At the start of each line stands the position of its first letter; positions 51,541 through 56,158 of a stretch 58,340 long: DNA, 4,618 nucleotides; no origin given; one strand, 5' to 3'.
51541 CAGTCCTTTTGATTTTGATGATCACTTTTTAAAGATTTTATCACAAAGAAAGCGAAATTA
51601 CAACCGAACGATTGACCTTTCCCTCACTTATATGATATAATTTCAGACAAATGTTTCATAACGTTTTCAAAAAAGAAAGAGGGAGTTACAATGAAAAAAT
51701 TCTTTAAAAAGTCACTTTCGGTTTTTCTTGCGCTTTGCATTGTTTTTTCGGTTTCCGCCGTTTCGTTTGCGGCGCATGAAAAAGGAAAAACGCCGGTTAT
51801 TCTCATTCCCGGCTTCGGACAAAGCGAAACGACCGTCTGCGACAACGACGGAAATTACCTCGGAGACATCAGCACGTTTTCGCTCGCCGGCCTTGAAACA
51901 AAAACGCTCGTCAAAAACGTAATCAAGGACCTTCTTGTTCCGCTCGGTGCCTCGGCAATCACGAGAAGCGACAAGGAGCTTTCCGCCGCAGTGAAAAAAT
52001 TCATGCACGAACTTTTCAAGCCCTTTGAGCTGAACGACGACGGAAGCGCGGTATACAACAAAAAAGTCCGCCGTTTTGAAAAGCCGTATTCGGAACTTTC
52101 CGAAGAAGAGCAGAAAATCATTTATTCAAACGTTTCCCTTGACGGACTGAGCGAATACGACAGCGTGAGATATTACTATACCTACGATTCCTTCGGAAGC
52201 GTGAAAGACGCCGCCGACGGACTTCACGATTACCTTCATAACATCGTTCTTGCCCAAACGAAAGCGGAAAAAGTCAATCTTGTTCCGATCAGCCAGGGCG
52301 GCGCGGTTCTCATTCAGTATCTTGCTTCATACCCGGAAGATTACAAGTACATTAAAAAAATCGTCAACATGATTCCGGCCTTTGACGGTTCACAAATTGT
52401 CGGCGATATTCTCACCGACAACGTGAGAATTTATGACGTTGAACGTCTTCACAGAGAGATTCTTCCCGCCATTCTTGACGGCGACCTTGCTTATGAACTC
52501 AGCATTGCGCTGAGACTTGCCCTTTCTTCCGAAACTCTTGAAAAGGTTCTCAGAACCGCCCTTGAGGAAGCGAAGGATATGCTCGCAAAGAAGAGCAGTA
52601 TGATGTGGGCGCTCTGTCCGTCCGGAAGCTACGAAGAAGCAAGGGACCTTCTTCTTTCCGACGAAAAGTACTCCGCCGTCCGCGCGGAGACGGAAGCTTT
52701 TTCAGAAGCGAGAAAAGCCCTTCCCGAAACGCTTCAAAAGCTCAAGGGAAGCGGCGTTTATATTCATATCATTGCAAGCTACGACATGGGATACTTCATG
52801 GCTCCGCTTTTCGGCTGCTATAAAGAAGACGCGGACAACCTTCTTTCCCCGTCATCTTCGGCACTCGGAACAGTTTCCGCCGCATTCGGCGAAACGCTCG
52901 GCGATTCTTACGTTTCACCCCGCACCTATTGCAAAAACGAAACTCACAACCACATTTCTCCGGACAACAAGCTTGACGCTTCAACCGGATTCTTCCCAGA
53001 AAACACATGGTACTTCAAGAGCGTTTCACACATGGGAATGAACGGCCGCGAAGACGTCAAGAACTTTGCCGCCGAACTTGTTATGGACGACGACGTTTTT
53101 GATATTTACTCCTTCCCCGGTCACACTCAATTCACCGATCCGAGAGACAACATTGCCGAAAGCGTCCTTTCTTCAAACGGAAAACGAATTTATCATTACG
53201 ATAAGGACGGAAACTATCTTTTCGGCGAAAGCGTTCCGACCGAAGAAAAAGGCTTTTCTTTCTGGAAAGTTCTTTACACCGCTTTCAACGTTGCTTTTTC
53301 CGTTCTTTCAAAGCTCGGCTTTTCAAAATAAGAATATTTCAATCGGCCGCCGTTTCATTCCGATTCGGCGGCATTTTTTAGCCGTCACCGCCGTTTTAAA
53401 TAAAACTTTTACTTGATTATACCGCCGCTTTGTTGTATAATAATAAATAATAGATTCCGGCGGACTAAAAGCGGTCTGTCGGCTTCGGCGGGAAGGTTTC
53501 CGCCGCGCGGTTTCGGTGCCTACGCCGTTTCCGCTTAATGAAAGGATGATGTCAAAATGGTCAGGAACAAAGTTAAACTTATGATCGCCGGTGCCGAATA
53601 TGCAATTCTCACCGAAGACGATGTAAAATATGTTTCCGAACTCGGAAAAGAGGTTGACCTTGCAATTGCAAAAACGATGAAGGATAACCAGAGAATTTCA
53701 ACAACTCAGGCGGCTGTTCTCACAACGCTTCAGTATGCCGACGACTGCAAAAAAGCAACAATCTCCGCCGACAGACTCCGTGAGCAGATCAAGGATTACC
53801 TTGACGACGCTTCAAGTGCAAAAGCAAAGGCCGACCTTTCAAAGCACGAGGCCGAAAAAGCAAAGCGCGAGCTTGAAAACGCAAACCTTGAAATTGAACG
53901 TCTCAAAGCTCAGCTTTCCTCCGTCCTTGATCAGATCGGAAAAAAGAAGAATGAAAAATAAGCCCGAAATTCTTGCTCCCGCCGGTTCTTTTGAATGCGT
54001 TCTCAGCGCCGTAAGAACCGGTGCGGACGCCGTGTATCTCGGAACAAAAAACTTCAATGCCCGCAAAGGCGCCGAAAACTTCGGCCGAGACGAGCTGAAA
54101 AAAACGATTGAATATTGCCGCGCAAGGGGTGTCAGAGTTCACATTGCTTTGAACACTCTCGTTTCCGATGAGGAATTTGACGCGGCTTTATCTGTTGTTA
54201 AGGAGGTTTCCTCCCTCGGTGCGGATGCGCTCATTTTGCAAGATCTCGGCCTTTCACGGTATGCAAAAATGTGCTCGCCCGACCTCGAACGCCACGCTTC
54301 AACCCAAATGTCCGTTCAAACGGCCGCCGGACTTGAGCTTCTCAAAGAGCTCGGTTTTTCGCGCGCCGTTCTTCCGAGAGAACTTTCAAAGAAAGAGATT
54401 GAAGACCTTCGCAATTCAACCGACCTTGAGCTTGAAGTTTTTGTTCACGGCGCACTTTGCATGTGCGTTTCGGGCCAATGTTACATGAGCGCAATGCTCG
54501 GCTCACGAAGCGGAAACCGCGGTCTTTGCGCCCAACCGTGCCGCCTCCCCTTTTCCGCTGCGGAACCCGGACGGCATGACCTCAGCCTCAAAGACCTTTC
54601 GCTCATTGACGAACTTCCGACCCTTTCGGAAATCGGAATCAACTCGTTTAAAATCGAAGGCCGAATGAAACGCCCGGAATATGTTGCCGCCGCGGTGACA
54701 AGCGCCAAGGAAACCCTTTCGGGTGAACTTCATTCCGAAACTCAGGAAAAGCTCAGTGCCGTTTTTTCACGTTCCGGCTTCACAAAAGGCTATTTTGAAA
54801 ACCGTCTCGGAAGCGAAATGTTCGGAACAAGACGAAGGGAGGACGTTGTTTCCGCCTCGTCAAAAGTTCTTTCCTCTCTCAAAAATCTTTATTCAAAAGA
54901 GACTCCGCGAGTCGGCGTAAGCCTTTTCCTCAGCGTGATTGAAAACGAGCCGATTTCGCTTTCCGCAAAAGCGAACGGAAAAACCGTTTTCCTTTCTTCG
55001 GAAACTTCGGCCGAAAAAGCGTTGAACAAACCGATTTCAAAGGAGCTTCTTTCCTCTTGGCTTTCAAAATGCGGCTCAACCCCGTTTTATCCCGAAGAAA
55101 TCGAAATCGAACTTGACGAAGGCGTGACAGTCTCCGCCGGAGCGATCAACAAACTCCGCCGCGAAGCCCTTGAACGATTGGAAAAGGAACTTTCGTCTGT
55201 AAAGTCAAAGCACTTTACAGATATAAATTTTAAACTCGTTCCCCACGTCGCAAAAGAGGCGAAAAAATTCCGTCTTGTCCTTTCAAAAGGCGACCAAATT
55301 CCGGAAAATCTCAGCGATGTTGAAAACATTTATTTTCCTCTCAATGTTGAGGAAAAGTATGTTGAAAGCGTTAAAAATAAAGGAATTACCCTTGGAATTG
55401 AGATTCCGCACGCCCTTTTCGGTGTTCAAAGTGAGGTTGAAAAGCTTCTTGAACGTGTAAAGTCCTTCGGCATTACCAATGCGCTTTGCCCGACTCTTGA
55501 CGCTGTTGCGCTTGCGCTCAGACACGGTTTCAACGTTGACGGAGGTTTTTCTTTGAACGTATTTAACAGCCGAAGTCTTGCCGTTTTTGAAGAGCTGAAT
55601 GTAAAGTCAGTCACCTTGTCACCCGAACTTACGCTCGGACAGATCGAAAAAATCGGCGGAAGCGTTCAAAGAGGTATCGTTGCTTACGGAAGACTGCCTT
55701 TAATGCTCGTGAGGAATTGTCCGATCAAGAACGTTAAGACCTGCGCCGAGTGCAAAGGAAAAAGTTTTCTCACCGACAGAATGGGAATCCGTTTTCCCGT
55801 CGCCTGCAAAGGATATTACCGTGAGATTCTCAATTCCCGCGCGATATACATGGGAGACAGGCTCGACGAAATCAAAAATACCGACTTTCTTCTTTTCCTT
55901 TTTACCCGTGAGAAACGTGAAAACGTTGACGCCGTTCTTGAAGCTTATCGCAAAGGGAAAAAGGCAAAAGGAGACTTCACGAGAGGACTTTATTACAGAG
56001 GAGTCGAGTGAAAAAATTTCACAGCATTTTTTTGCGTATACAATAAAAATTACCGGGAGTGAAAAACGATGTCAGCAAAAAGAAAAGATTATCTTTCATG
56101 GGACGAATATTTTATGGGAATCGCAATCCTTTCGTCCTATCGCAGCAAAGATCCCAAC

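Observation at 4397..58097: Five unrelated Sec-signal proteins share an aromatic amphipathic C-terminal tail (KGF / FWK type)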

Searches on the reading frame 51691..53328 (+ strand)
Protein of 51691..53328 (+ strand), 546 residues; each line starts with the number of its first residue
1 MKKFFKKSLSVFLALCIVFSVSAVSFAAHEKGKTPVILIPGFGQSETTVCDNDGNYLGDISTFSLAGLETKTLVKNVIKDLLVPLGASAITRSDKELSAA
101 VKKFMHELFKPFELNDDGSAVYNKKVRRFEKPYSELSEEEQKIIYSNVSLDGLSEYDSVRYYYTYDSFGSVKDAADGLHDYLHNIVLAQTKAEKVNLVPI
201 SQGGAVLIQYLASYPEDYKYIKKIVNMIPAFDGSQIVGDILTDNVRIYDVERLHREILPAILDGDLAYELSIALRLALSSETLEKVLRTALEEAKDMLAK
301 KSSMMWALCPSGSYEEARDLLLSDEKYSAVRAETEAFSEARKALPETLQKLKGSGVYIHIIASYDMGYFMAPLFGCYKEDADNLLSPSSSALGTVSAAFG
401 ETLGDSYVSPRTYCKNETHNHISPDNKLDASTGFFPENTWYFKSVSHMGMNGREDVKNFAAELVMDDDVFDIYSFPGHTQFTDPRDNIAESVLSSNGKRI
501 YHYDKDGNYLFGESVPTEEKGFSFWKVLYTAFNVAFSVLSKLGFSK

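Call 8: search_protein_families(library=pfam, proteins=[window:51691-53328:+], max_evalue=0.1)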
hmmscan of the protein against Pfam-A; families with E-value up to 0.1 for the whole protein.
window:51691-53328:+ (546 aa): 2 families
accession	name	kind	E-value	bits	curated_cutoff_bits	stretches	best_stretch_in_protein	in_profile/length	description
PF06028.17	DUF915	-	0.00077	19.3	22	1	191-237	101-149/255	Alpha/beta hydrolase of unknown function (DUF915)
PF00561.26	Abhydrolase_1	-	0.0031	17.7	25.8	1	174-229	51-102/245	alpha/beta hydrolase fold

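Call 9: search_protein_families(library=ncbifam, proteins=[window:51691-53328:+], max_evalue=0.1)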
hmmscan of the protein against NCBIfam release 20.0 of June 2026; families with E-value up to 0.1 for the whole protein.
window:51691-53328:+ (546 aa): 4 families
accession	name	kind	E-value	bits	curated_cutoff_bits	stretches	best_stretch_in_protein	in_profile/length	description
TIGR01836.1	PHA_synth_III_C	subfamily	0.0089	15.1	365.3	1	180-252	120-191/350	class III poly(R)-hydroxyalkanoic acid synthase subunit PhaC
NF046016.1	LMxysn_1693_fam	subfamily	0.022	14.8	70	1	1-78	1-65/150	LMxysn_1693 family intestinal colonization protein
NF040942.2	hypo_ExtJ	equivalog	0.032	14.6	52.5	1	6-33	2-29/77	selenite/tellurite reduction operon protein ExtJ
NF050089.1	i_nPHAscl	equivalog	0.052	12.6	300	0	168-219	64-110/288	intracellular short-chain-length polyhydroxyalkanoate depolymerase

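Call 15: find_encoding_contigs(protein=window:51691-53328:+, flank=10000, max_places=4)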
Protein window:51691-53328:+ (546 aa): no gene with exactly this product is on record in the collection.

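Call 16: find_homologous_proteins(query=window:51691-53328:+, max_evalue=0.001)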
Query window:51691-53328:+ (546 aa): 135 proteins with E <= 0.001 among 8000 candidates; the best 120 are listed.
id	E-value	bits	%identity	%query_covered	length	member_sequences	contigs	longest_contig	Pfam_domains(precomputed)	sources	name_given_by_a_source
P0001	0.0e+0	1188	97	100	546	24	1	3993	-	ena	-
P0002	0.0e+0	1033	83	99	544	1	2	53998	-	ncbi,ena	-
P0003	0.0e+0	1032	84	99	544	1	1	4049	-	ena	-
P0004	0.0e+0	1025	84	99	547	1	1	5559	-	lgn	-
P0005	0.0e+0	1014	82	100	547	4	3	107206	-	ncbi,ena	-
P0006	0.0e+0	1011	82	99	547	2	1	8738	-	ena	-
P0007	4.0e-269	912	75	99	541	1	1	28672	-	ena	-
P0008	3.1e-264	896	73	99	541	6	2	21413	-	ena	-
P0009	1.9e-259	880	72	99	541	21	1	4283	-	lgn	-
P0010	2.1e-259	880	73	99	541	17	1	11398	-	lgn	-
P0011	1.9e-257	873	71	99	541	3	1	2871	-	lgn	-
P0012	1.0e-246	838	70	96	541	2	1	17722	-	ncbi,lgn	-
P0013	2.7e-245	833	69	96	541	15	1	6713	-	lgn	-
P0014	1.4e-241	821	66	99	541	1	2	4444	-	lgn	-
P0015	5.2e-207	707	58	100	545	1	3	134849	-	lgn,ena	-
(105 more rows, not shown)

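Call 19: find_encoding_contigs(protein=P0005, flank=10000, max_places=3)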
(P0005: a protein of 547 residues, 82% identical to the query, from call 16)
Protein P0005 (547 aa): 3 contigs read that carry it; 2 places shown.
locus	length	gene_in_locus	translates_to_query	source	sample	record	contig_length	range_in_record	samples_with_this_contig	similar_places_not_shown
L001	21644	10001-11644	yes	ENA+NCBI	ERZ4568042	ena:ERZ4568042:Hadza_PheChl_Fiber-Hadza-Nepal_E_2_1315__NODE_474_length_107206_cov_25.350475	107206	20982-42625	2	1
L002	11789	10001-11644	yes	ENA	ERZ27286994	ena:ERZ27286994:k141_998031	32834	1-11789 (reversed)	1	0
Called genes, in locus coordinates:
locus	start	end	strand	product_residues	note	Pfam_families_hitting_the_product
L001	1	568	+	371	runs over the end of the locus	-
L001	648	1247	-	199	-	PF14278:TetR_C_8 (weak)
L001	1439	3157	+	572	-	PF00501:AMP-binding, PF13193:AMP-binding_C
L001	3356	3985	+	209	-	PF14278:TetR_C_8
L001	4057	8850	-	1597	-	-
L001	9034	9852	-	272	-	PF08543:Phos_pyr_kin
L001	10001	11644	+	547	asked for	-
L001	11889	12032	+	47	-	-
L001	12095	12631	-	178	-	PF02915:Rubrerythrin, PF21349:RUBY_RBDX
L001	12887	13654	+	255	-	PF00561:Abhydrolase_1, PF12146:Hydrolase_4, PF12697:Abhydrolase_6, PF00561:Abhydrolase_1 (weak)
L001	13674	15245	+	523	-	PF08245:Mur_ligase_M, PF02875:Mur_ligase_C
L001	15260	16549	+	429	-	PF01820:Dala_Dala_lig_N, PF02786:CPSase_L_D2, PF07478:Dala_Dala_lig_C, PF02222:ATP-grasp (faint), PF07478:Dala_Dala_lig_C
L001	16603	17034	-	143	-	-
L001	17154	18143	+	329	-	PF00389:2-Hacid_dh, PF02826:2-Hacid_dh_C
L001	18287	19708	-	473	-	PF00149:Metallophos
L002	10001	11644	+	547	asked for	-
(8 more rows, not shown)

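Call 44: predict_structure(alignment_id=A2)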
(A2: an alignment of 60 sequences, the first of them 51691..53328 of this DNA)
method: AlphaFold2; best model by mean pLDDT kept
length: 546 residues; sequences in the alignment: 60
mean_pLDDT: 93.1   pTM: 0.89
mean pLDDT of the five models: 93.1, 93.0, 91.8, 91.7, 89.8
residues with pLDDT >= 90: 457; 70-90: 76; 50-70: 11; < 50: 2
segments of 3 or more residues with pLDDT < 50: none
pLDDT, mean of each block of 10 residues (from residue 1): 85 93 64 91 94 94 85 76 88 92 94 97 97 98 92 95 97 98 98 97 98 99 98 97 95 90 88 91 95 96 97 97 97 98 98 98 96 93 97 96 95 90 97 97 95 95 96 94 95 95 96 82 89 87 71
secondary structure, 60 per line:
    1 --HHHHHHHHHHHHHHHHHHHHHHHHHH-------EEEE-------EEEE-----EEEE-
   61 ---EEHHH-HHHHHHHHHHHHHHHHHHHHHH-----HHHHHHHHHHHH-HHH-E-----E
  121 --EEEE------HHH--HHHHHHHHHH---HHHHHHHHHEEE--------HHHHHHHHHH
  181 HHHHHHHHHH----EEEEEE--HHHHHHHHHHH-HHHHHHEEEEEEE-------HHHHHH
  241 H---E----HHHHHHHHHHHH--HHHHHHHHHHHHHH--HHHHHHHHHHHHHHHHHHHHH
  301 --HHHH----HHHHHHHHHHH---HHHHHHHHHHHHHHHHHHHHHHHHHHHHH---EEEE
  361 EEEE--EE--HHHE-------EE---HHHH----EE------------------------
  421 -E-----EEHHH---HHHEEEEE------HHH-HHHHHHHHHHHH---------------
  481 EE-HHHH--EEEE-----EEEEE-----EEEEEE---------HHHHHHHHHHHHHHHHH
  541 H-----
elements in order: H3-28 E36-39 E47-50 E56-59 H70-91 H97-108 E123-126 H138-147 H151-159 E160-162 H171-190 E195-200 H203-213 H215-220 E221-227 H235-241 H250-261 H264-277 H280-300 H303-306 H311-321 H325-353 E357-364 H387-390 E439-443 H454-465 H484-487 E490-493 E499-503 E509-514 H524-541

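Call 62: fold_search(model_id=the predicted structure, library=pdb)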
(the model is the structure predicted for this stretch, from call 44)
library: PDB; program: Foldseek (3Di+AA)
matches with E <= 10: 1151; with E <= 0.001: 24
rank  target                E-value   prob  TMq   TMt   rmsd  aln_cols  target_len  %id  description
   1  4r1d_A                6.2e-06  1.00  0.25  0.26  17.3       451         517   13  The crystal structure of Tle4-Tli4 complex (released 2014-12-17)
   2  4x92                  1.3e-05  1.00  0.34  0.47   7.8       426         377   12  Crystal structure of Lysosomal Phospholipase A2-S165A (released 2015-03-11)
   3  6mvd_B                1.3e-05  1.00  0.30  0.42  11.4       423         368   13  Crystal structure of Lecithin:cholesterol acyltransferase (LCAT) in complex with isopropyl dodec-11-enylfluorophosphon (released 2018-12-05)
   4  5txf_A                3.6e-05  1.00  0.35  0.48  10.3       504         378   12  Crystal structure of Lecithin:cholesterol acyltransferase (LCAT) in a closed conformation (released 2017-10-25)
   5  4x97_A                4.2e-05  1.00  0.41  0.57   7.4       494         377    9  Crystal structure of Lysosomal Phospholipase A2 in complex with methyl arachidonyl fluorophosphonate (MAFP) (released 2015-03-11)
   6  4xx1_J                4.4e-05  1.00  0.35  0.50  10.4       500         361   11  Low resolution structure of LCAT in complex with Fab1 (released 2015-07-29)
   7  6mvd_A                1.1e-04  1.00  0.36  0.50  10.5       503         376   12  Crystal structure of Lecithin:cholesterol acyltransferase (LCAT) in complex with isopropyl dodec-11-enylfluorophosphon (released 2018-12-05)
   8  2w22                  1.5e-04  1.00  0.25  0.34  13.7       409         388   11  Activation Mechanism of Bacterial Thermoalkalophilic Lipases (released 2008-12-16)
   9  5bv7_A                1.7e-04  1.00  0.41  0.57   7.9       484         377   10  Crystal structure of human LCAT (L4F, N5D) in complex with Fab of an agonistic antibody (released 2015-12-16)
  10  4x95_A                1.7e-04  1.00  0.39  0.54   7.8       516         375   10  Crystal structure of fully glycosylated Lysosomal Phospholipase A2 in complex with methyl arachidonyl fluorophosphonat (released 2015-03-25)
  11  4x90_A                1.7e-04  1.00  0.32  0.44   7.9       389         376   12  Crystal structure of Lysosomal Phospholipase A2 (released 2015-03-11)
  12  4gw3                  1.7e-04  1.00  0.25  0.45   8.7       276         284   19  Crystal Structure of the Lipase from Proteus mirabilis (released 2013-02-06)
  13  3w9u                  1.7e-04  1.00  0.23  0.42   9.5       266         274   18  Crystal structure of Lipk107 (released 2013-12-04)
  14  6cl4                  2.7e-04  1.00  0.21  0.37  10.4       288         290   16  LipC12 - Lipase from metagenomics (released 2019-03-13)
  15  1ku0_A                3.3e-04  0.99  0.25  0.33  12.0       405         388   14  Structure of the Bacillus stearothermophilus L1 lipase (released 2002-08-21)
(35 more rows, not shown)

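Call 64: find_encoding_contigs(protein=P0002, flank=10000, max_places=2)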
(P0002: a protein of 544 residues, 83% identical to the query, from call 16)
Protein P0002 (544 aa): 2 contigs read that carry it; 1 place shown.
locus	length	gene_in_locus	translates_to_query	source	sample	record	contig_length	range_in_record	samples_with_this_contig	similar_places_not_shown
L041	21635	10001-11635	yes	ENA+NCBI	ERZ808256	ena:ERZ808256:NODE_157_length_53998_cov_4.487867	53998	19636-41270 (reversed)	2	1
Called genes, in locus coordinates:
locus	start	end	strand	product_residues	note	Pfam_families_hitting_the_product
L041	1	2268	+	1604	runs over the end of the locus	-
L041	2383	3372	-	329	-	-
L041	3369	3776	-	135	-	PF02556:SecB (weak)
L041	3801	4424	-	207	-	PF02698:DUF218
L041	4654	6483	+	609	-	PF13522:GATase_6, PF13537:GATase_7, PF01380:SIS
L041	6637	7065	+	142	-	PF05103:DivIVA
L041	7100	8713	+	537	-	-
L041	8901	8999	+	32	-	-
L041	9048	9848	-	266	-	PF08543:Phos_pyr_kin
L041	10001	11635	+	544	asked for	-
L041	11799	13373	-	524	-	PF00171:Aldedh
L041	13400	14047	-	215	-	PF00702:Hydrolase, PF12710:HAD, PF13419:HAD_2, PF13242:Hydrolase_like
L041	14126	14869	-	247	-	PF01996:F420_ligase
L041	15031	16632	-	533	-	PF06418:CTP_synth_N, PF00117:GATase, PF07722:Peptidase_C26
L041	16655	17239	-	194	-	PF03861:ANTAR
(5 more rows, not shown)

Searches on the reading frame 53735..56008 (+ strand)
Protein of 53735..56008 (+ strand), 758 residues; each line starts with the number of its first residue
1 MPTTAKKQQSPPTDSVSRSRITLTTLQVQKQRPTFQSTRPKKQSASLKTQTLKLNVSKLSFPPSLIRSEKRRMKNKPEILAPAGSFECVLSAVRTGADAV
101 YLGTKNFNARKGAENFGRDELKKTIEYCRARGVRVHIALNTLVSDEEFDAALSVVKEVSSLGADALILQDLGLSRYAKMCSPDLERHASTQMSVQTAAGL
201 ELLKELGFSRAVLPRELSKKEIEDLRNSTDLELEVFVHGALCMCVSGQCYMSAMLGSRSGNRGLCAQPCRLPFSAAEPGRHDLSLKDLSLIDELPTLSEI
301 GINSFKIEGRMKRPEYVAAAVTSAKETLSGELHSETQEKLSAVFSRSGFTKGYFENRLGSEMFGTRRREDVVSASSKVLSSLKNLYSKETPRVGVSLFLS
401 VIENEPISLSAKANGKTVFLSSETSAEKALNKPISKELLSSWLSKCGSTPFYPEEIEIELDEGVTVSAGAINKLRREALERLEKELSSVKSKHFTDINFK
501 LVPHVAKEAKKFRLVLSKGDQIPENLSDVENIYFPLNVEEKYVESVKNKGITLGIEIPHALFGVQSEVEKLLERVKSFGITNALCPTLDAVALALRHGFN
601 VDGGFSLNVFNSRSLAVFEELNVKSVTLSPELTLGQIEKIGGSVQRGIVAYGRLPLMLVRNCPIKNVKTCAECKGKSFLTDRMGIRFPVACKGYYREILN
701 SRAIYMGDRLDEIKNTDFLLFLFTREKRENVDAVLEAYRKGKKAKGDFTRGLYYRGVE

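Call 37: search_protein_families(library=pfam, proteins=[window:53735-56008:+], max_evalue=0.001)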
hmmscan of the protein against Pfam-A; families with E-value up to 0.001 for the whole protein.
window:53735-56008:+ (758 aa): 2 families
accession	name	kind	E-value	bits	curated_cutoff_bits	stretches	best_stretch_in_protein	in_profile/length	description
PF01136.24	Peptidase_U32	-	3.3e-71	239.7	22.4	1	151-357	4-230/233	Peptidase family U32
PF12392.13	DUF3656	-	5.2e-19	69.4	22.1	1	378-486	9-108/109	Collagenase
